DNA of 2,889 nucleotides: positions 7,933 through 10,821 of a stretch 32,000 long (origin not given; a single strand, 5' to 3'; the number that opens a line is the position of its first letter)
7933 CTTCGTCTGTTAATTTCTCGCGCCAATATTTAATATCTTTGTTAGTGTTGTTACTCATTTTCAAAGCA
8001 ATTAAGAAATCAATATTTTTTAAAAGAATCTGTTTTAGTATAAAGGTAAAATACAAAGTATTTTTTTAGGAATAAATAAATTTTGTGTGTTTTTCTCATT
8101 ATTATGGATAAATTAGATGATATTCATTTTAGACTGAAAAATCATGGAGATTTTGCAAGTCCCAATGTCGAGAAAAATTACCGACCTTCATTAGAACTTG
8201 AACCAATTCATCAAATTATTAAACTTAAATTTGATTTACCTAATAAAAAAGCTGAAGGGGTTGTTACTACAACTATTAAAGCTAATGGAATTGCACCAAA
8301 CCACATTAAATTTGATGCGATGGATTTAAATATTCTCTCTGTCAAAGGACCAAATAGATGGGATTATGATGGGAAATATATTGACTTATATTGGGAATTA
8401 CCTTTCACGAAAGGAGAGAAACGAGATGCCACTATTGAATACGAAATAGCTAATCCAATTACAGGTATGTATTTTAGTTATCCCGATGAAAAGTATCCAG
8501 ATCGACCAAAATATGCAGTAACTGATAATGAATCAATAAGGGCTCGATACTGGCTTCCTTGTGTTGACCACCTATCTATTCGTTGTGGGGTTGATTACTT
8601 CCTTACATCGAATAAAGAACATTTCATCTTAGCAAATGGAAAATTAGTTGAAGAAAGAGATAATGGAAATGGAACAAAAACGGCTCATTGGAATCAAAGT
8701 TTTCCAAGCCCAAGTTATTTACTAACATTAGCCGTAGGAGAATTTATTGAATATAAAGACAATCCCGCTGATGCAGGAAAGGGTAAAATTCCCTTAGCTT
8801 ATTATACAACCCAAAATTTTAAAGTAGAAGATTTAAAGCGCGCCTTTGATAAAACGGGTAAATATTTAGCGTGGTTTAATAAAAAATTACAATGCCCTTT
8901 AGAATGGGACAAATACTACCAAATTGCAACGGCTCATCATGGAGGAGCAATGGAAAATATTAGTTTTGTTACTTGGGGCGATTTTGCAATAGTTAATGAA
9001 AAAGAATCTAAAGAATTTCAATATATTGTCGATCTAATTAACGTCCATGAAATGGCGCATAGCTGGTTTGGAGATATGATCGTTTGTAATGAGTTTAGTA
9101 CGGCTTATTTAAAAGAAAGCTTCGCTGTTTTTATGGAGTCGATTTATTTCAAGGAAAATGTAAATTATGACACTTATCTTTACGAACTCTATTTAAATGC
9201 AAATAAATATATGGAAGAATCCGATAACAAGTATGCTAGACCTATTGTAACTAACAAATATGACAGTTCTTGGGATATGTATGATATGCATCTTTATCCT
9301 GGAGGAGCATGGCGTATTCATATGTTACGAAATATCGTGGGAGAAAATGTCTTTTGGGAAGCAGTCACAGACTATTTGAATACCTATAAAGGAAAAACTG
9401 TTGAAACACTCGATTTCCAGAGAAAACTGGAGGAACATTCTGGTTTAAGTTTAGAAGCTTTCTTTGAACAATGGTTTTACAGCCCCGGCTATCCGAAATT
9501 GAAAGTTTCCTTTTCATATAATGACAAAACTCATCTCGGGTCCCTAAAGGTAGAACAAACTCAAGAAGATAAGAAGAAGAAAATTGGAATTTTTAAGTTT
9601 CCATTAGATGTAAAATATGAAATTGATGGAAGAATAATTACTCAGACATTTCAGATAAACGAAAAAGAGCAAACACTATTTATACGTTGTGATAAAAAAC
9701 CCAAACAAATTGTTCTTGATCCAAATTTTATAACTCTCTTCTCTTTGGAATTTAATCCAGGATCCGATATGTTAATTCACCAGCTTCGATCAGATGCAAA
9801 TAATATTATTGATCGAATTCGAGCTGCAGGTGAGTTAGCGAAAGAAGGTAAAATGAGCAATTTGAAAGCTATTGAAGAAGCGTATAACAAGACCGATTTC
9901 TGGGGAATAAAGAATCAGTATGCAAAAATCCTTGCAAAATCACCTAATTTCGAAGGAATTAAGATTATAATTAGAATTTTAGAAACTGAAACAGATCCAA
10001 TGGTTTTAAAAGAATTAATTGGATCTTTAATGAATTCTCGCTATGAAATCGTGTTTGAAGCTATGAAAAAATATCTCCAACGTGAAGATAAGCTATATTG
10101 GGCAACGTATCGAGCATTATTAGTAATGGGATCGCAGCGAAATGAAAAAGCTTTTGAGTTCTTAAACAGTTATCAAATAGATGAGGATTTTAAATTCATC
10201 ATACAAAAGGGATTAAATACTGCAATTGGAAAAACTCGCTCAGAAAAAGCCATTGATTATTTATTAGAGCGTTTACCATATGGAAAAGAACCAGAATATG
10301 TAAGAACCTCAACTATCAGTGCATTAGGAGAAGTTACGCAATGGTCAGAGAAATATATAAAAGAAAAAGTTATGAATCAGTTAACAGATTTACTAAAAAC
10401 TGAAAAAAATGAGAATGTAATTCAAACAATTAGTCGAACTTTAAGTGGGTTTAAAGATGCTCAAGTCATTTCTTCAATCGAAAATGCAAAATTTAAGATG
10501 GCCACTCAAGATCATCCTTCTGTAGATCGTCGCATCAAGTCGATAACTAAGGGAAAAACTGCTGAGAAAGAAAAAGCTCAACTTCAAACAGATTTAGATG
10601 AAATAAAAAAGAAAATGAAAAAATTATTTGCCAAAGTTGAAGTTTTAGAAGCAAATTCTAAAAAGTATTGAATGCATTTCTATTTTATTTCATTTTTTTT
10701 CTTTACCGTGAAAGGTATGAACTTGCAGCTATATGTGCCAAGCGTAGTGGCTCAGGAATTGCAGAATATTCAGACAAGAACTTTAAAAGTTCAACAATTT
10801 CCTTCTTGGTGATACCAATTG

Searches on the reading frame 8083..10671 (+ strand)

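Call 45: search_protein_families(library=pfam, proteins=[window:8083-10671:+], max_evalue=0.00001)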
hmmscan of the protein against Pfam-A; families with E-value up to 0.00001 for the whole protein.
window:8083-10671:+ (862 aa): 4 families
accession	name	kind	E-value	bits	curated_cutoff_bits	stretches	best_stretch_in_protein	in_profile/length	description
PF01433.26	Peptidase_M1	-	3.9e-35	121.9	27.7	1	254-464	2-218/218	Peptidase family M1 domain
PF17900.6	Peptidase_M1_N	-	2.3e-18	67.4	25.8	1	41-213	2-186/186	Peptidase M1 N-terminal domain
PF13646.12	HEAT_2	-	8.3e-10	39.3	27.7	0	673-749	15-88/88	HEAT repeats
PF25316.1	TAF2_3rd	-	3.2e-06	28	27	1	469-542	2-73/120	TAF2 Ig-like domain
